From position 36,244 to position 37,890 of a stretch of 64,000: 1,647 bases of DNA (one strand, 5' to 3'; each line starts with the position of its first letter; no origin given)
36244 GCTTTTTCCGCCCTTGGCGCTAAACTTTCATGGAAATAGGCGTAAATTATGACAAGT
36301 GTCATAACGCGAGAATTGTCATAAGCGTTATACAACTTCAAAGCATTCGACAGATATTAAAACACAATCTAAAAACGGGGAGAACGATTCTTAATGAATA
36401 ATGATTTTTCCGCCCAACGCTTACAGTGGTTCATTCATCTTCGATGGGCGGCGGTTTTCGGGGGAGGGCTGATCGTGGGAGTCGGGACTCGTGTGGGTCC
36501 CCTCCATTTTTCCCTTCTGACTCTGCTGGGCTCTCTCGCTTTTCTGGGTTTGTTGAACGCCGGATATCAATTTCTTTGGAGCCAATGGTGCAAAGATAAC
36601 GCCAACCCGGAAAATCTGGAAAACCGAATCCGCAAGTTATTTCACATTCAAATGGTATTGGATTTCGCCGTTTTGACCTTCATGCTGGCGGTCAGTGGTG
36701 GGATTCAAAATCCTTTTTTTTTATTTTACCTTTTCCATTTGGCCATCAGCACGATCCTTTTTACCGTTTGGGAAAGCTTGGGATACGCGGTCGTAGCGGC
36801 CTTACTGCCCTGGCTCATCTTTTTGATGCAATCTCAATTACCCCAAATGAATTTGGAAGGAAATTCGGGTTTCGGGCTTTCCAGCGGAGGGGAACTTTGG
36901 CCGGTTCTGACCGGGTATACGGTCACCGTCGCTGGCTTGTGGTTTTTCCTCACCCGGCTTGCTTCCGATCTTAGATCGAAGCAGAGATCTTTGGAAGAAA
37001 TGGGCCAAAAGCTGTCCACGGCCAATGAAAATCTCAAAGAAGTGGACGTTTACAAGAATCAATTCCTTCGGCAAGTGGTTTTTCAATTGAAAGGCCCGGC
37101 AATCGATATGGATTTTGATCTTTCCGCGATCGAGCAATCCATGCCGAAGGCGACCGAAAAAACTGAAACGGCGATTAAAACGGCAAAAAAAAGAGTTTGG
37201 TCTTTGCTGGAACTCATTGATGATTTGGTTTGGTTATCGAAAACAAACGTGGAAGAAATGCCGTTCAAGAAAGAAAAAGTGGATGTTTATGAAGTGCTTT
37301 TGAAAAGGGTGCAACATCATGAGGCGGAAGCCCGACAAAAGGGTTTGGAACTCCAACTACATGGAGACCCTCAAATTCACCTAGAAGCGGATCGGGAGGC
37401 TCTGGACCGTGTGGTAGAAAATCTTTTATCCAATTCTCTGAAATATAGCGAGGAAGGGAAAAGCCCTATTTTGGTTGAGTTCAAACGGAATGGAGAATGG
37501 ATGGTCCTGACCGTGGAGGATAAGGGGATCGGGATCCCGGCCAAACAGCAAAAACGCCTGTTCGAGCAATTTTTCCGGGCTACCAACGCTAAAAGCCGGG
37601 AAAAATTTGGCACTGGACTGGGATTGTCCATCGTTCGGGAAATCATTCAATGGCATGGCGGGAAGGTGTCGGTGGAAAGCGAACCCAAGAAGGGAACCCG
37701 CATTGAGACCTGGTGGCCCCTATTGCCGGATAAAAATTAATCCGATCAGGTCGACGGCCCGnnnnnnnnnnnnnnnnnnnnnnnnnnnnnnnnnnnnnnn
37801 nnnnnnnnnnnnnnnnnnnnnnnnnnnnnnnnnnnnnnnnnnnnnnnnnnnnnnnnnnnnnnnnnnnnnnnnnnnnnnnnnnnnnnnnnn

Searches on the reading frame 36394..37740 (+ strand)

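Call 9: search_protein_families(library=pfam, proteins=[window:36394-37740:+], max_evalue=0.001)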
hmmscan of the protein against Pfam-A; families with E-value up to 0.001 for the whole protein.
window:36394-37740:+ (448 aa): 4 families
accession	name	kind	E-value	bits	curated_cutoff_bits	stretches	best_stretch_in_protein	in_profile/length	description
PF02518.31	HATPase_c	-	2.8e-30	105.4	26.4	1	333-443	2-109/111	Histidine kinase-, DNA gyrase B-, and HSP90-like ATPase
PF25323.1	6TM_PilS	-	2.5e-05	24.5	27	1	78-158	76-155/189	PilS-like transmembrane domain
PF14501.12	HATPase_c_5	-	3.3e-05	24.2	22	1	337-431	6-92/102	GHKL domain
PF13581.12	HATPase_c_2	-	0.00011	22.6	27.4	0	334-418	29-109/127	Histidine kinase-like ATPase domain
